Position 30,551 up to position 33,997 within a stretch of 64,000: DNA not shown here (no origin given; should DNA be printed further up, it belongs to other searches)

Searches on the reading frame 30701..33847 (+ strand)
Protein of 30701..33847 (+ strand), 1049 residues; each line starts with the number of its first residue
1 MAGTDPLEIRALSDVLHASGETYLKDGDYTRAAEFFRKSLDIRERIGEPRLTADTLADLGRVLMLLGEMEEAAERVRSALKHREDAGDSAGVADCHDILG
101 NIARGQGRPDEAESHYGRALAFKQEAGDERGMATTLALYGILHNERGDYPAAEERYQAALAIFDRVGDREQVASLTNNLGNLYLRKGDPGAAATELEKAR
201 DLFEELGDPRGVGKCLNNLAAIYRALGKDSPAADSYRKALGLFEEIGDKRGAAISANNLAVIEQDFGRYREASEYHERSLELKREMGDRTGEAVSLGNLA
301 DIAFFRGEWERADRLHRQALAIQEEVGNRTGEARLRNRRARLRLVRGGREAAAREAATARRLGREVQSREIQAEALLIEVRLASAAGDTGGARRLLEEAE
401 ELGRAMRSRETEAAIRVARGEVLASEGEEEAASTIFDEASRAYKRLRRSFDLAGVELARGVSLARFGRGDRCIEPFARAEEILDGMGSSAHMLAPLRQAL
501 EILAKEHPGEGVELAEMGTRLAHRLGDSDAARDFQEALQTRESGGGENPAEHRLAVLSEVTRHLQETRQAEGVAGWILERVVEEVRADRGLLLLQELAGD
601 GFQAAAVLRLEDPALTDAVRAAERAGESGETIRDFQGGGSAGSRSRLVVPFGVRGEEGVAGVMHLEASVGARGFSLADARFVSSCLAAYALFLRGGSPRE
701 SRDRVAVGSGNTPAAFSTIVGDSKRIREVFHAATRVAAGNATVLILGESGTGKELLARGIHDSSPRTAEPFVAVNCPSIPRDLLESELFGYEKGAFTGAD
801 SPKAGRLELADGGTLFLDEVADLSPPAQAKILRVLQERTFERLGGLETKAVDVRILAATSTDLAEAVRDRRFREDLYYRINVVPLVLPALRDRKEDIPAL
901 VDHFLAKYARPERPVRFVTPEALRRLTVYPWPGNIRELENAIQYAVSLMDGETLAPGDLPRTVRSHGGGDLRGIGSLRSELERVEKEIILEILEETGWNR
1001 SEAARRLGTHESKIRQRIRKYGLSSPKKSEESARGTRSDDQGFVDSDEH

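Call 10: search_protein_families(library=pfam, proteins=[window:30701-33847:+], max_evalue=0.01)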
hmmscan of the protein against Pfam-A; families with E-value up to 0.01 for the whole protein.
window:30701-33847:+ (1049 aa): 28 families (the best 25 are shown)
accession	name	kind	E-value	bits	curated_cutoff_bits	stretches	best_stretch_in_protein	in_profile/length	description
PF00158.32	Sigma54_activat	-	4.1e-68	228.7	20.2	1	719-885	1-167/168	Sigma-54 interaction domain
PF13424.12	TPR_12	-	1.6e-51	172.9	30.1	6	253-325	3-77/77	Tetratricopeptide repeat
PF13374.12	TPR_10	-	1.9e-29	101.2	27.5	2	255-285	4-34/42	Tetratricopeptide repeat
PF13176.12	TPR_7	-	1.6e-24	84.3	27.9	2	16-47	2-33/36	Tetratricopeptide repeat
PF25601.1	AAA_lid_14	-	3.2e-23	81.8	27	1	891-966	1-77/87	AAA+ ATPase lid domain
PF00515.34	TPR_1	-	3.6e-22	77.6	27.8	1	214-242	2-30/34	Tetratricopeptide repeat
PF07719.23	TPR_2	-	1e-19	69.4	27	1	93-121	1-29/34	Tetratricopeptide repeat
PF17874.7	TPR_MalT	-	4.5e-19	69.3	45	2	135-356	3-224/336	MalT-like TPR region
PF14532.12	Sigma54_activ_2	-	1.2e-18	68.1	25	1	720-890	1-138/138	Sigma-54 interaction domain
PF13181.12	TPR_8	-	8.7e-17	60.2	25.7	0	14-44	2-32/34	Tetratricopeptide repeat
PF14938.12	SNAP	-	7.3e-14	52.3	25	2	14-176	36-191/282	Soluble NSF attachment protein, SNAP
PF24885.1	TPR_NPHP3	-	9.5e-14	51.8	100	2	170-287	96-217/239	Nephrocystin-3 TPR domain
PF02954.25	HTH_8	-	2.9e-11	43.4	22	1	981-1021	2-42/42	Bacterial regulatory protein, Fis family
PF14559.12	TPR_19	-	2.3e-07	31.5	25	1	24-85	2-57/68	Tetratricopeptide repeat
PF13428.12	TPR_14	-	7e-07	29.8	23.5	0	95-121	3-29/44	Tetratricopeptide repeat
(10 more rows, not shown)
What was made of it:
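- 30701..33850 (+): Activator gene (1049 aa): TPR array, divergent GAF-like region, sigma-54 AAA+ domain with GAFTGA, AAA lid, Fis-type HTH. Pfam in call 10.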

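Call 11: find_related_loci(query=window:30701-33847:+, collection=genome_contigs, flank=6000)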
Query window:30701-33847:+ (1049 aa) in genome_contigs; peptide patterns used: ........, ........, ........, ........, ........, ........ (x = any residue, [..] = any of these).
600 stretches matched a pattern (row limit reached: there are more); 597 encode a relative of the query (tblastn E <= 1e-3); the best 80 are kept; 80 distinct loci.
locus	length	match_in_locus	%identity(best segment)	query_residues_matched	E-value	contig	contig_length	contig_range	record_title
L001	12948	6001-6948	51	716-1031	4e-87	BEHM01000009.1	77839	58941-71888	Bacterium HR10 DNA, contig: NODE_148_9, isolate: HRbin10, whole genome shotgun sequence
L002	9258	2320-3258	50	716-1027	5e-87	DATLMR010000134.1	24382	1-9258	MAG TPA_asm: Blastocatellia bacterium isolate SMAG_U13779 k141_4185126, whole genome shotgun sequence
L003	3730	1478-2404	51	719-1023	7e-88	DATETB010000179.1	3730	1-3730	MAG TPA_asm: Candidatus Brocadiales bacterium isolate SMAG_U8304 k141_2772848, whole genome shotgun sequence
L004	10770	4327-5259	50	715-1024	2e-86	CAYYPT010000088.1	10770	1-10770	MAG TPA_asm: uncultured bacterium isolate binchicken_co184_744 genome assembly, contig: NODE_12073_length_10770_cov_11.3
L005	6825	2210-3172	50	715-1034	3e-86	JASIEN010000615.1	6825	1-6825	MAG: Candidatus Sulfotelmatobacter sp. isolate JOPF440 JOPF_AWAY_contig_1176382, whole genome shotgun sequence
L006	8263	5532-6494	47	712-1023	9e-86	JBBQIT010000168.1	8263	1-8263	MAG: Bdellovibrionota bacterium isolate Co_metawrap_796 Cmw_796_k141_26393771_length_8263_cov_5.0000, whole genome shotg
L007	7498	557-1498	51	715-1023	3e-85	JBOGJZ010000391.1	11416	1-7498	MAG: Terriglobia bacterium isolate TC-S_metabat2.bin.79 k127_165242, whole genome shotgun sequence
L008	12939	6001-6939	49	716-1027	3e-85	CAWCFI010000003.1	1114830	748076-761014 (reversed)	MAG: uncultured Acidobacteriota bacterium isolate MFD09368.bin.2.49 genome assembly, contig: contig_15822, whole genome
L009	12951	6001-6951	50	711-1023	2e-85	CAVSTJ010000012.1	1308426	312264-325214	MAG: uncultured Acidobacteriaceae bacterium isolate MFD09671.bin.2.138 genome assembly, contig: contig_9496, whole genom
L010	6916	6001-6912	52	719-1020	7e-85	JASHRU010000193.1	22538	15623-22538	MAG: Candidatus Acidiferrales bacterium isolate JOPF109 JOPF_N103_contig_35115, whole genome shotgun sequence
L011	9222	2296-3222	49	716-1023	6e-85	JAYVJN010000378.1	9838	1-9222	MAG: Acidobacteriota bacterium isolate GL53_Down_metabat_36 GL53_Down_metabat_36_377, whole genome shotgun sequence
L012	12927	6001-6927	49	716-1023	5e-85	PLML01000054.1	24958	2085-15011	MAG: Bacteroidales bacterium isolate fen_980 73.20120800_E3D.18_contig_2139, whole genome shotgun sequence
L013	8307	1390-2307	48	716-1026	4e-85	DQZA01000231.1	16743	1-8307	MAG TPA_asm: Desulfobacteraceae bacterium isolate HyVt-17 Ga0136651_10000876, whole genome shotgun sequence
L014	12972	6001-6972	49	716-1036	9e-85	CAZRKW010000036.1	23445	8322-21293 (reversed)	MAG TPA_asm: uncultured Acidobacteriaceae bacterium isolate binchicken_co54_479 genome assembly, contig: NODE_3778_lengt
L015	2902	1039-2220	42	644-1040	5e-87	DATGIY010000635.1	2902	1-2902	MAG TPA_asm: Terriglobales bacterium isolate SMAG_U9819 k141_396125, whole genome shotgun sequence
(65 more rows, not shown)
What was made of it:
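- Tried and rejected: Genome search with the whole activator (call 11).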

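Call 12: find_homologous_proteins(query=window:30701-33847:+, max_evalue=1e-50)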
Query window:30701-33847:+ (1049 aa): 79 proteins with E <= 1e-50 among 8000 candidates.
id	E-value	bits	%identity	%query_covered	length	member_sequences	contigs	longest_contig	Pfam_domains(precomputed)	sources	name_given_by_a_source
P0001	0.0e+0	2253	100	100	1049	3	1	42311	PF13176.13,PF24885.2,PF13428.13,PF14532.13,PF07728.21,PF13374.13,PF14559.13,PF10516.16,PF00158.33,PF17874.8,PF25601.2,PF02954.26,PF00515.35,PF13424.13,PF14938.13,PF13181.13,PF07719.24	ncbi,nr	ncbi:MAG: hypothetical protein CME07_02130 [Gemmatimonadetes bacterium]|nr:hypothetical protein [Gem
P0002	0.0e+0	1335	63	99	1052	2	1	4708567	PF10952.16,PF13176.13,PF24885.2,PF13428.13,PF14532.13,PF07728.21,PF13374.13,PF07721.21,PF00158.33,PF17874.8,PF25601.2,PF02954.26,PF00515.35,PF18024.8,PF13424.13,PF14938.13,PF13181.13,PF07719.24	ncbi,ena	-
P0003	0.0e+0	1324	63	99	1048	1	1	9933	PF13176.13,PF24885.2,PF14532.13,PF07728.21,PF13374.13,PF14559.13,PF00158.33,PF17874.8,PF25601.2,PF02954.26,PF00515.35,PF13424.13,PF14938.13,PF13181.13,PF07719.24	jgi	jgi:DNA-binding NtrC family response regulator/tetratricopeptide (TPR) repeat protein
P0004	0.0e+0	1291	62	98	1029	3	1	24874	PF13414.13,PF13176.13,PF24885.2,PF13428.13,PF14532.13,PF07728.21,PF13374.13,PF00158.33,PF17874.8,PF25601.2,PF02954.26,PF00515.35,PF13424.13,PF14938.13,PF13432.13,PF13181.13,PF01078.28,PF07719.24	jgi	jgi:DNA-binding NtrC family response regulator/tetratricopeptide (TPR) repeat protein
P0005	1.5e-243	829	58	71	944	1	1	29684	PF13176.13,PF24885.2,PF13428.13,PF13374.13,PF17874.8,PF00515.35,PF12895.14,PF13424.13,PF14938.13,PF13432.13,PF13181.13,PF07719.24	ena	-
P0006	1.1e-94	337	29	44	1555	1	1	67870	PF12862.14,PF10952.16,PF13271.12,PF13176.13,PF24885.2,PF13401.13,PF13428.13,PF13191.13,PF13374.13,PF17874.8,PF00515.35,PF05729.19,PF13424.13,PF28559.1,PF14938.13,PF13432.13,PF13181.13,PF07719.24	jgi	jgi:tetratricopeptide (TPR) repeat protein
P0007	3.7e-94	335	33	89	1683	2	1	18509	PF09976.16,PF13185.13,PF13176.13,PF13492.13,PF13428.13,PF14532.13,PF07728.21,PF13374.13,PF07721.21,PF14559.13,PF07714.24,PF00069.32,PF00158.33,PF07724.21,PF17874.8,PF25601.2,PF01590.33,PF02954.26,PF00515.35,PF13424.13,PF13432.13,PF13181.13,PF07719.24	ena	-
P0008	1.2e-93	333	30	97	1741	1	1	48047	PF13185.13,PF13176.13,PF24885.2,PF00004.36,PF14532.13,PF07728.21,PF13191.13,PF13374.13,PF14559.13,PF07714.24,PF00069.32,PF00158.33,PF07724.21,PF17874.8,PF25601.2,PF01590.33,PF02954.26,PF00515.35,PF13424.13,PF13181.13,PF07719.24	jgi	jgi:Nif-specific regulatory protein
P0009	4.9e-89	318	37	31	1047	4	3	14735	PF10602.16,PF12862.14,PF13414.13,PF04781.18,PF01535.27,PF13374.13,PF07721.21,PF22788.3,PF25068.3,PF00515.35,PF13424.13,PF28559.1,PF17592.7,PF14938.13,PF22883.2,PF07719.24,PF13174.13,PF13431.13,PF07720.19,PF10579.15,PF13176.13,PF24885.2,PF13428.13,PF12770.13,PF14559.13,PF17874.8,PF12895.14,PF15673.11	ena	-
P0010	5.3e-85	305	38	37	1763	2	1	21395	PF13185.13,PF13176.13,PF13492.13,PF00004.36,PF13401.13,PF14532.13,PF07728.21,PF13191.13,PF13374.13,PF14559.13,PF07714.24,PF00069.32,PF00158.33,PF07724.21,PF17874.8,PF25601.2,PF01590.33,PF00515.35,PF13424.13,PF13181.13,PF07719.24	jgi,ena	-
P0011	7.1e-85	304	36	31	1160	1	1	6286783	PF13414.13,PF04781.18,PF13374.13,PF00515.35,PF04212.25,PF13424.13,PF28559.1,PF14938.13,PF07719.24,PF13174.13,PF13431.13,PF07720.19,PF10579.15,PF13176.13,PF24885.2,PF13428.13,PF12770.13,PF14559.13,PF17874.8,PF12895.14,PF21033.5,PF13432.13,PF13181.13,PF12968.14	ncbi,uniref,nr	ncbi:CHAT domain-containing tetratricopeptide repeat protein [[Phormidium] sp. ETS-05]|uniref:CHAT d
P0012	3.7e-84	302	31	78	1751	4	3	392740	PF13185.13,PF13176.13,PF13492.13,PF00004.36,PF13401.13,PF14532.13,PF07728.21,PF13191.13,PF13374.13,PF07714.24,PF00069.32,PF00158.33,PF07724.21,PF17874.8,PF25601.2,PF01590.33,PF00515.35,PF13424.13,PF13181.13,PF07719.24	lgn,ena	-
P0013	7.1e-84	301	32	78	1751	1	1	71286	PF13185.13,PF13492.13,PF00004.36,PF13401.13,PF14532.13,PF07728.21,PF13191.13,PF13374.13,PF07714.24,PF00069.32,PF00158.33,PF07724.21,PF25601.2,PF01590.33,PF00515.35,PF13424.13,PF13181.13,PF07719.24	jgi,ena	-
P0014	2.4e-83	299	34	47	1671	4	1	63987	PF13185.13,PF13176.13,PF13492.13,PF14532.13,PF07728.21,PF13374.13,PF07714.24,PF00069.32,PF00158.33,PF07724.21,PF17874.8,PF25601.2,PF01590.33,PF02954.26,PF00515.35,PF13424.13,PF13181.13,PF07719.24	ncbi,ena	-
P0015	3.1e-82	295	31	85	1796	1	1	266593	PF13185.13,PF13492.13,PF13401.13,PF14532.13,PF07728.21,PF13191.13,PF13374.13,PF07714.24,PF00069.32,PF00158.33,PF07724.21,PF17874.8,PF25601.2,PF01590.33,PF00515.35,PF13424.13,PF13181.13,PF07719.24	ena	-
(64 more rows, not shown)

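Call 13: find_encoding_contigs(protein=P0002, flank=6000, max_places=3)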
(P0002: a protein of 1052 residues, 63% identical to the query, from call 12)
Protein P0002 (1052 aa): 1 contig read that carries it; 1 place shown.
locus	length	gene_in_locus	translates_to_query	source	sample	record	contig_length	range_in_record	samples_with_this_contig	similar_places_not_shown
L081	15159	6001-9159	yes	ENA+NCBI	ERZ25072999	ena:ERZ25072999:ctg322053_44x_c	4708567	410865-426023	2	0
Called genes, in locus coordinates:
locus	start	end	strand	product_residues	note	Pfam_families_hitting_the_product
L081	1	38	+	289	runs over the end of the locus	PF01145:Band_7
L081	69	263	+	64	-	PF07878:RHH_5 (weak)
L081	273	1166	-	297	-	-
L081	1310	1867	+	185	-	PF01327:Pep_deformylase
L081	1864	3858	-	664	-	PF01663:Phosphodiest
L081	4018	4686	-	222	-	-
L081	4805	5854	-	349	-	PF04389:Peptidase_M28 (faint), PF05343:Peptidase_M42, PF01546:Peptidase_M20 (weak)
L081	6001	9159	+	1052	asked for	PF13424:TPR_12, PF17874:TPR_MalT (weak), PF13424:TPR_12, PF00158:Sigma54_activat, PF14532:Sigma54_activ_2, PF07728:AAA_5 (weak), PF25601:AAA_lid_14, PF02954:HTH_8, +11 more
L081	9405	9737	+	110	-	-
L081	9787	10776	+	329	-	PF00932:LTD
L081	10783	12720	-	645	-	PF01663:Phosphodiest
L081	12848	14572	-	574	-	PF01343:Peptidase_S49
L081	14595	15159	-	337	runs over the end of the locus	PF00578:AhpC-TSA (weak), PF08534:Redoxin (faint), PF17991:Thioredoxin_10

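Call 14: find_encoding_contigs(protein=P0003, flank=6000, max_places=3)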
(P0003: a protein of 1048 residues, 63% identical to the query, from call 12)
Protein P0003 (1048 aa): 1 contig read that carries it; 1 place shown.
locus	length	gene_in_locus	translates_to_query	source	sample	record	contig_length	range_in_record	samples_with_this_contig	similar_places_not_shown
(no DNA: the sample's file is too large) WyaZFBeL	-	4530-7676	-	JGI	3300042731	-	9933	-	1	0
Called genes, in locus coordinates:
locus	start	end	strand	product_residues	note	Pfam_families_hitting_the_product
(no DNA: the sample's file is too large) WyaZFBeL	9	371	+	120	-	PF01327:Pep_deformylase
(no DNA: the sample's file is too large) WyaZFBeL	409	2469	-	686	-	PF01663:Phosphodiest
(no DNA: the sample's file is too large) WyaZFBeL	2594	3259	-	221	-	-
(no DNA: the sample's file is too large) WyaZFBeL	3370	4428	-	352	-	PF04389:Peptidase_M28 (faint), PF05343:Peptidase_M42, PF02127:Peptidase_M18 (faint), PF01546:Peptidase_M20 (weak)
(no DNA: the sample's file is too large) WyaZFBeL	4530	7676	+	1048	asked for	PF13424:TPR_12 (weak), PF13424:TPR_12, PF13424:TPR_12, PF17874:TPR_MalT, PF00158:Sigma54_activat, PF14532:Sigma54_activ_2, PF25601:AAA_lid_14, PF02954:HTH_8, +11 more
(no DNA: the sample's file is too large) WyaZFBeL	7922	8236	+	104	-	-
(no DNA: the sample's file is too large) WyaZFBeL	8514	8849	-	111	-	-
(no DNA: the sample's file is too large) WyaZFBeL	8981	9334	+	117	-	-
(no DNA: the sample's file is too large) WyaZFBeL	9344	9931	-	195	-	?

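Call 15: find_encoding_contigs(protein=P0004, flank=6000, max_places=3)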
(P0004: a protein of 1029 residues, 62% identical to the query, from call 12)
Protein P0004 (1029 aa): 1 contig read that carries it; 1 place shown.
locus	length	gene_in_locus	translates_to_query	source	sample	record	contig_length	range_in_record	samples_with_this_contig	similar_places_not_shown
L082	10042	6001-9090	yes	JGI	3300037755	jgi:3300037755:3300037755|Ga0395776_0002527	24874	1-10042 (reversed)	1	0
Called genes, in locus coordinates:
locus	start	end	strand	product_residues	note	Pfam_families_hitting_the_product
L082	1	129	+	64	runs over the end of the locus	PF07878:RHH_5 (weak)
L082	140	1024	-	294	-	-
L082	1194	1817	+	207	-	PF01327:Pep_deformylase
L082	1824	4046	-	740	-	PF01663:Phosphodiest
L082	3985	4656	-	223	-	-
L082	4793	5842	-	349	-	PF05343:Peptidase_M42, PF01546:Peptidase_M20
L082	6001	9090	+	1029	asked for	PF13424:TPR_12, PF13424:TPR_12, PF13424:TPR_12, PF17874:TPR_MalT, PF00158:Sigma54_activat, PF14532:Sigma54_activ_2, PF25601:AAA_lid_14, PF02954:HTH_8, +13 more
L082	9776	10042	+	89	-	?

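Call 16: find_encoding_contigs(protein=P0005, flank=6000, max_places=3)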
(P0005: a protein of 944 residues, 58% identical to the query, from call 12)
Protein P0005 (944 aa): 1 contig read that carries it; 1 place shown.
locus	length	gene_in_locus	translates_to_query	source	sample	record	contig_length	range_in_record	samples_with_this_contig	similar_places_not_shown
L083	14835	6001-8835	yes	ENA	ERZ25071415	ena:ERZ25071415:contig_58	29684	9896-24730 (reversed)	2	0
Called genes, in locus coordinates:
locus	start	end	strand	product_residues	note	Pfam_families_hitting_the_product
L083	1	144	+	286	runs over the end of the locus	PF01145:Band_7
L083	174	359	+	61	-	PF07878:RHH_5 (weak)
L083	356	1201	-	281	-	-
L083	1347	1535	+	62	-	-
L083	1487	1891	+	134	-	PF01327:Pep_deformylase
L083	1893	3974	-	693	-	PF01663:Phosphodiest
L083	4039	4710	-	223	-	-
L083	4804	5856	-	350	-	PF05343:Peptidase_M42, PF02127:Peptidase_M18 (faint), PF01546:Peptidase_M20 (weak)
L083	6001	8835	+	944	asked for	PF00515:TPR_1 (faint), PF07719:TPR_2 (faint), PF13424:TPR_12, PF17874:TPR_MalT (weak), PF13424:TPR_12, PF17874:TPR_MalT, PF13424:TPR_12, PF17874:TPR_MalT, +8 more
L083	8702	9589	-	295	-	-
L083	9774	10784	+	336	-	PF00932:LTD (weak)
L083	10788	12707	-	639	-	PF01663:Phosphodiest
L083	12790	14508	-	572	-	PF01343:Peptidase_S49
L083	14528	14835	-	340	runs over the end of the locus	PF00578:AhpC-TSA (weak), PF17991:Thioredoxin_10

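Call 51: search_protein_families(library=ncbifam, proteins=[window:30701-33847:+], max_evalue=0.01)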
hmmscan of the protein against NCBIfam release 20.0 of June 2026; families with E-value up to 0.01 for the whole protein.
window:30701-33847:+ (1049 aa): 43 families (the best 25 are shown)
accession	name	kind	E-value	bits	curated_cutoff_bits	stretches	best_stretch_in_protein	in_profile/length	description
TIGR01817.1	nifA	equivalog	1.7e-106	357.1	528.85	1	714-958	193-437/534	nif-specific transcriptional activator NifA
NF041552.1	TF_PrdR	equivalog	3.5e-97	326.1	795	1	715-1021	265-576/577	sigma-54 dependent transcriptional regulator PrdR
NF008469.0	PRK11361.1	equivalog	1.1e-95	321.1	714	1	717-1024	143-457/461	acetoacetate metabolism transcriptional regulator AtoC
TIGR02915.1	PEP_resp_reg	equivalog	7.7e-94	315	502.6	1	711-1023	133-444/445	PEP-CTERM-box response regulator transcription factor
NF007689.0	PRK10365.1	equivalog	4.4e-92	309.2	760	1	714-1010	136-431/441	sigma-54-dependent response regulator transcription factor ZraR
TIGR01818.1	ntrC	equivalog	3.2e-91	306.4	558.6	1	716-962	133-380/463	nitrogen regulation protein NR(I)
NF038308.1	RNA_repair_RtcR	equivalog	6.8e-90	302.4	650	1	715-1023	178-518/530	RNA repair transcriptional activator RtcR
NF050807.1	TransRegFlbDCaul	equivalog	6.4e-86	289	750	1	720-1022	121-439/454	sigma-54-dependent transcriptional regulator FlbD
NF003451.0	PRK05022.1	equivalog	3.5e-84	283.4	476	1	715-1024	188-511/512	nitric oxide reductase transcriptional regulator NorR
NF041906.1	V4R_TF_MobR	exception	9.7e-84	281.8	999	1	718-1021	233-544/544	phenol degradation transcriptional regulator MobR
NF011958.0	PRK15429.1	equivalog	1.7e-81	274.8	830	1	711-1024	373-687/692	formate hydrogenlyase transcriptional activator FlhA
NF008085.0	PRK10820.1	equivalog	3e-77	260.4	576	1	711-1030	198-519/520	transcriptional regulator TyrR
NF041946.1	LuxO_transreg_Vib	equivalog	4e-74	250.1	800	1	711-965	127-382/463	quorum-sensing sigma-54 dependent transcriptional regulator LuxO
NF008176.1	PRK10923.1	equivalog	1.7e-73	247.8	620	1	714-963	135-385/469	nitrogen regulation protein NR(I)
TIGR02329.1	propionate_PrpR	equivalog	6e-73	246.3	499.2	1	716-1018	211-524/526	propionate catabolism operon regulatory protein PrpR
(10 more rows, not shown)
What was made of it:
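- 30701..33850 (+): Scores fall below every NCBIfam equivalog cutoff (call 51).
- Closest known: NifA at nifH, and XylR at Pu. Different: The activator scores far below the NifA cutoff (357 bits against 529; call 51).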
